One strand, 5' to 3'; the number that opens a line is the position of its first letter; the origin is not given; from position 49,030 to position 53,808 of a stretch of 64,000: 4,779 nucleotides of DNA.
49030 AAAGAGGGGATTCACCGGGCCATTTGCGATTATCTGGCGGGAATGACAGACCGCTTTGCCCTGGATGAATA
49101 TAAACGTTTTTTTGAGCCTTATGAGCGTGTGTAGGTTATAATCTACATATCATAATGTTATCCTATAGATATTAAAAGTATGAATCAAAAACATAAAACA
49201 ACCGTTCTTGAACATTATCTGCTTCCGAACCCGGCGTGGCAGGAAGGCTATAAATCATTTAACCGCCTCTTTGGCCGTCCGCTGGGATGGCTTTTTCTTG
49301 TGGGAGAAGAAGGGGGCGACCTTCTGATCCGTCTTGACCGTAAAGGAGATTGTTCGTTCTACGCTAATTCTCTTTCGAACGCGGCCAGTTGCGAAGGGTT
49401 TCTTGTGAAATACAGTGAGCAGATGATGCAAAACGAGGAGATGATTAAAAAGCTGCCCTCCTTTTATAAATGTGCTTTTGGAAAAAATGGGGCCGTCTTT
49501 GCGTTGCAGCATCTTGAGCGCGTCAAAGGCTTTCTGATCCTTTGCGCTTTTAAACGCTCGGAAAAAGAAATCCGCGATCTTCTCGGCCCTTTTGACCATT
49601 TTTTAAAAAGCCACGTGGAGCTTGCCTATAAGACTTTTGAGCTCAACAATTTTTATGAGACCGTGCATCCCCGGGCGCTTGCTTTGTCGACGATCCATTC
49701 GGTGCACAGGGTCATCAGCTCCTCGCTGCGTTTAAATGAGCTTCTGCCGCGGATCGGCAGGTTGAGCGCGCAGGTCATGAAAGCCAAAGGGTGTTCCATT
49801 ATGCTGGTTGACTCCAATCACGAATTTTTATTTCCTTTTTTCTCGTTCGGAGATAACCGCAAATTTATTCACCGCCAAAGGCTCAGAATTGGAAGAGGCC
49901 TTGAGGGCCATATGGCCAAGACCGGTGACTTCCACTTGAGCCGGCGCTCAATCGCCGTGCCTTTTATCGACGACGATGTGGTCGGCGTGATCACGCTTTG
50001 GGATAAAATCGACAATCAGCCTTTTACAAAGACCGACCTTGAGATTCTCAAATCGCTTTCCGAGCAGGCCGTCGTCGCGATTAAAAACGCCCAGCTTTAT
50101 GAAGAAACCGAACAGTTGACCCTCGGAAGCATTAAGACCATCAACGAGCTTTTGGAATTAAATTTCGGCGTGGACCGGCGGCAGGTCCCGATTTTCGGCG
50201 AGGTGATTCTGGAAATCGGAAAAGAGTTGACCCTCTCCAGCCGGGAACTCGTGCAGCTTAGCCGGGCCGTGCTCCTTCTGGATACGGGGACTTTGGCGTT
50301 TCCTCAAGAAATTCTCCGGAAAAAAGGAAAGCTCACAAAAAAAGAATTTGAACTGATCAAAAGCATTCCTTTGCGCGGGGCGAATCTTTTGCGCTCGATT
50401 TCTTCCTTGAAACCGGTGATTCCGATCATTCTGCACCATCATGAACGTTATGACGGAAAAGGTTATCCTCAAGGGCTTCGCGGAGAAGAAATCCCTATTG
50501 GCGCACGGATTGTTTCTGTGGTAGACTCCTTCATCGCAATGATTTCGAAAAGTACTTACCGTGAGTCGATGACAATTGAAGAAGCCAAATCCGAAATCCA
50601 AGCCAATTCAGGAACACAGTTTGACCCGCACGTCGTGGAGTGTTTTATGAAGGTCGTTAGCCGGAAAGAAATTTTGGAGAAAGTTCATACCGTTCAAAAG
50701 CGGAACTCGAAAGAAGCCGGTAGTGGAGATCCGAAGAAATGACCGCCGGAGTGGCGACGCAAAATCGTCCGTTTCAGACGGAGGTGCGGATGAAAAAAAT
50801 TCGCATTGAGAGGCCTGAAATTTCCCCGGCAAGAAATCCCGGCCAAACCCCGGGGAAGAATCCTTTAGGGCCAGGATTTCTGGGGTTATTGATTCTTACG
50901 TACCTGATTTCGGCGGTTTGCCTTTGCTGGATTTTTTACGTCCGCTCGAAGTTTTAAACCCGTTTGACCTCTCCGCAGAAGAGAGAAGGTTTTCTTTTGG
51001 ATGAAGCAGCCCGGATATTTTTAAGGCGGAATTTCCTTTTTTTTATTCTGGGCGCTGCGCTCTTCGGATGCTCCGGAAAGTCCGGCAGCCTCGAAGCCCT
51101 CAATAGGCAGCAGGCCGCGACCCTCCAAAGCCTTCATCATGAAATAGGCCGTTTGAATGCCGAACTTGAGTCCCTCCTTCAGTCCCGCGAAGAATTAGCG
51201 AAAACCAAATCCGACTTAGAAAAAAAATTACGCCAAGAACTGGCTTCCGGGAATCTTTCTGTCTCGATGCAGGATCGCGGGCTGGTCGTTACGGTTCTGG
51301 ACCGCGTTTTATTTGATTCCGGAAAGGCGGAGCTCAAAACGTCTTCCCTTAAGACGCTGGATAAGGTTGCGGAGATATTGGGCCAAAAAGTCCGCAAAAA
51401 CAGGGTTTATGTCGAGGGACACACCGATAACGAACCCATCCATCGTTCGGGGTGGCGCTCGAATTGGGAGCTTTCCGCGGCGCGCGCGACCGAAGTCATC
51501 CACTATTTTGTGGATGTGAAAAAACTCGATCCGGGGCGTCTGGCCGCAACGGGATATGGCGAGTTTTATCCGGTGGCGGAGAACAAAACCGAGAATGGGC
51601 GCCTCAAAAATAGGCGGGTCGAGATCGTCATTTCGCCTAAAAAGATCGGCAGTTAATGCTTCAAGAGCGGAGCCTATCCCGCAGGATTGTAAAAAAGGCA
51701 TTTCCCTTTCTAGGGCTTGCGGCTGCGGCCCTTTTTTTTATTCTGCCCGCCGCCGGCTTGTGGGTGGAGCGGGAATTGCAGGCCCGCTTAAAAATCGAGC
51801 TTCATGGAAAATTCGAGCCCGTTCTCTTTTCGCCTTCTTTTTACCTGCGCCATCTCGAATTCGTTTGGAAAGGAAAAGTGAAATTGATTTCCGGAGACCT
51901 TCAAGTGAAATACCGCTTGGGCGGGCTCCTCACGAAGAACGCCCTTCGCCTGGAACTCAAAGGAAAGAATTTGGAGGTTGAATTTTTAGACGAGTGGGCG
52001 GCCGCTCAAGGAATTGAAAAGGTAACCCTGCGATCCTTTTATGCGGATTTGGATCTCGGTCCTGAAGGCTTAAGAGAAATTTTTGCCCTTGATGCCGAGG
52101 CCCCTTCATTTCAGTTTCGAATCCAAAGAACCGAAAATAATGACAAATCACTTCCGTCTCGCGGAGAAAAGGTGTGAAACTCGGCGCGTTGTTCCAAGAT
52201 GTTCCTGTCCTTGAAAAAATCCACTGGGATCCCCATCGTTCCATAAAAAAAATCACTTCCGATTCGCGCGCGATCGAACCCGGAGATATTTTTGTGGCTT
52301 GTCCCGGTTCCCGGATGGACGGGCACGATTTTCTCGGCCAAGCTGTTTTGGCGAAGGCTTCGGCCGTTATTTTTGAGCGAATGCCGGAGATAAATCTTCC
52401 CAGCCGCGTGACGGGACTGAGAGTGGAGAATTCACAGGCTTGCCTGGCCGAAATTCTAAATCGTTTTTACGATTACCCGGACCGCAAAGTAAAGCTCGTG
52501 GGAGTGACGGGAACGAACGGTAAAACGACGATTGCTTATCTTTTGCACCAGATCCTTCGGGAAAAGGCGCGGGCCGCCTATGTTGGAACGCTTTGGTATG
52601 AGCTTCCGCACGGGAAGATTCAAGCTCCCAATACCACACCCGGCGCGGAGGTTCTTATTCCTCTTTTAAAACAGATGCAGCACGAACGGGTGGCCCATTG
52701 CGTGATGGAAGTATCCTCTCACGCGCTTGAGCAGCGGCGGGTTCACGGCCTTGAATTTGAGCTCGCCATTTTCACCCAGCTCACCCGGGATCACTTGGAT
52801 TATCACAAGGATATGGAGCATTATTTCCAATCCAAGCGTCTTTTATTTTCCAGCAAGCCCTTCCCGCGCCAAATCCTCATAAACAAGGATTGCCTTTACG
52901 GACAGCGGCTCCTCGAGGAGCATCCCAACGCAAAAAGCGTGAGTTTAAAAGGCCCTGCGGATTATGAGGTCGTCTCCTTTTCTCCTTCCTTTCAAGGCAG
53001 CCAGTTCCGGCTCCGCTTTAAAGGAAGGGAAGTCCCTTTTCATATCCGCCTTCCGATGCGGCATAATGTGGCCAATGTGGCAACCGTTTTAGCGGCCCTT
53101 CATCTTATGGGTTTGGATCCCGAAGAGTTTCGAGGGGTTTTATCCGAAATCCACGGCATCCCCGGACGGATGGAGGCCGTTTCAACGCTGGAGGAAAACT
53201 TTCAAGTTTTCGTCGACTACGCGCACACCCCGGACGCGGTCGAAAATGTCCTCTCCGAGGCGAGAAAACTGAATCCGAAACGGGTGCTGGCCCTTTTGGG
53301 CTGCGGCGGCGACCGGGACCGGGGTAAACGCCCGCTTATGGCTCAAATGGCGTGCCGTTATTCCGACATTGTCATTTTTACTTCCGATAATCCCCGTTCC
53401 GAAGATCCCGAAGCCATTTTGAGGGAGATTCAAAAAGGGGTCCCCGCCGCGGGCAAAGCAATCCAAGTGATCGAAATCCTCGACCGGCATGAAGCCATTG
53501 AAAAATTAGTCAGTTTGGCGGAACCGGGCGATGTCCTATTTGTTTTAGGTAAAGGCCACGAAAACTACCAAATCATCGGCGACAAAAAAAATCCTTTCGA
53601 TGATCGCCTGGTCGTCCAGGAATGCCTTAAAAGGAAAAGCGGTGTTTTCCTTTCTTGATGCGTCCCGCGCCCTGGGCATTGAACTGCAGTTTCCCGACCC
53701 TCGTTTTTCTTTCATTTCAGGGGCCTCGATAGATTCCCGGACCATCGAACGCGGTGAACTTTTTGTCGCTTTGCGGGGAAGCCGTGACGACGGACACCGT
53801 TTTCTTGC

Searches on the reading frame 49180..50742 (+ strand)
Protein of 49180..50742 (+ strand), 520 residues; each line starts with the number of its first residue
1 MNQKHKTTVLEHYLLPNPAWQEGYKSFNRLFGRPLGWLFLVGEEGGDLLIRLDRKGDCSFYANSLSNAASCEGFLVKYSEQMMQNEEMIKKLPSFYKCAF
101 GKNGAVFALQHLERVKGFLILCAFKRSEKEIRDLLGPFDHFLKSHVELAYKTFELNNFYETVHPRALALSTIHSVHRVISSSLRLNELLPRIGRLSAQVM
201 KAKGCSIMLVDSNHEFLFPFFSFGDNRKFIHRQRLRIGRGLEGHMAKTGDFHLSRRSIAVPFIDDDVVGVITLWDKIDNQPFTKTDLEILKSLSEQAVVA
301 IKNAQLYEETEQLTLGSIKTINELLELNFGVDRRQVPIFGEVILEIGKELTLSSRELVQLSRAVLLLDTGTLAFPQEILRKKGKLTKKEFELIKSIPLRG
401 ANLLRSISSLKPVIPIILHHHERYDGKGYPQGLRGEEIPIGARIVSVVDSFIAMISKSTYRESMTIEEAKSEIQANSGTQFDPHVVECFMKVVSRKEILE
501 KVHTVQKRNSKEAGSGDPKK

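Call 59: search_protein_families(library=pfam, proteins=[window:49180-50742:+], max_evalue=0.0001)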
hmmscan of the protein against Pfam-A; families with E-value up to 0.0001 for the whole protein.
window:49180-50742:+ (520 aa): 5 families
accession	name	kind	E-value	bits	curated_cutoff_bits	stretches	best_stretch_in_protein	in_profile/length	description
PF13487.12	HD_5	-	2.2e-38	132.1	27.2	1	334-485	20-170/170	HD domain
PF01966.28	HD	-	5.6e-09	36.7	22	1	345-454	14-116/116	HD domain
PF13185.12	GAF_2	-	6.6e-08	33.3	28.6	1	255-301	89-135/136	GAF domain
PF01590.32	GAF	-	7.9e-07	30.1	22.4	1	185-301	2-133/133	GAF domain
PF13492.12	GAF_3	-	3.6e-05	24.6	27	0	195-303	12-129/129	GAF domain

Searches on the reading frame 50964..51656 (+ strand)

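Call 59: search_protein_families(library=pfam, proteins=[window:50964-51656:+], max_evalue=0.0001)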
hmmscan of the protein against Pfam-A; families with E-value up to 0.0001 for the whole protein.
window:50964-51656:+ (230 aa): 1 family
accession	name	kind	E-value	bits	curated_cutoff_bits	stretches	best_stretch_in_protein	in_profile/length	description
PF00691.25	OmpA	-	2.6e-20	73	27.2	1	116-217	1-98/98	OmpA family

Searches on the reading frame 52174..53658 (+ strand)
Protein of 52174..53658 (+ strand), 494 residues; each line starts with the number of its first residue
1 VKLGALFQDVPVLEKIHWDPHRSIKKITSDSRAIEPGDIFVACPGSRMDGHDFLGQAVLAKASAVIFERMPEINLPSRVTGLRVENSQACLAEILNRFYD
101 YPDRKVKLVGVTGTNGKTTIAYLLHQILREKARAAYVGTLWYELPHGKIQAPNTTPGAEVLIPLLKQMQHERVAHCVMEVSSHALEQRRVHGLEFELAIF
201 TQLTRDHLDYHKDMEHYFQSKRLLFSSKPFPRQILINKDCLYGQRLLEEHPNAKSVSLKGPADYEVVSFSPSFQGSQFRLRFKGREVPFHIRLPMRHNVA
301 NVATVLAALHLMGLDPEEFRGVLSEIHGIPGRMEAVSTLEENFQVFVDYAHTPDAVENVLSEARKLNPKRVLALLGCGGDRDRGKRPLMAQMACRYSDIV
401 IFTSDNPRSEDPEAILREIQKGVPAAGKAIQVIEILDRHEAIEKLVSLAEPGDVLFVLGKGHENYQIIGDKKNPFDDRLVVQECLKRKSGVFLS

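Call 59: search_protein_families(library=pfam, proteins=[window:52174-53658:+], max_evalue=0.0001)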
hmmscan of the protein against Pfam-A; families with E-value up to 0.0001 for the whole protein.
window:52174-53658:+ (494 aa): 3 families
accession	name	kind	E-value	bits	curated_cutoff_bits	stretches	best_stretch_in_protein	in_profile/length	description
PF08245.18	Mur_ligase_M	-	8.4e-44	150.4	24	1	111-308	1-199/200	Mur ligase middle domain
PF02875.26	Mur_ligase_C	-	2.8e-33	115.9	28.4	1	331-461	1-127/127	Mur ligase, glutamate ligase domain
PF01225.30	Mur_ligase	-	2.9e-09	37.6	21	1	24-99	2-95/95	Mur ligase family, catalytic domain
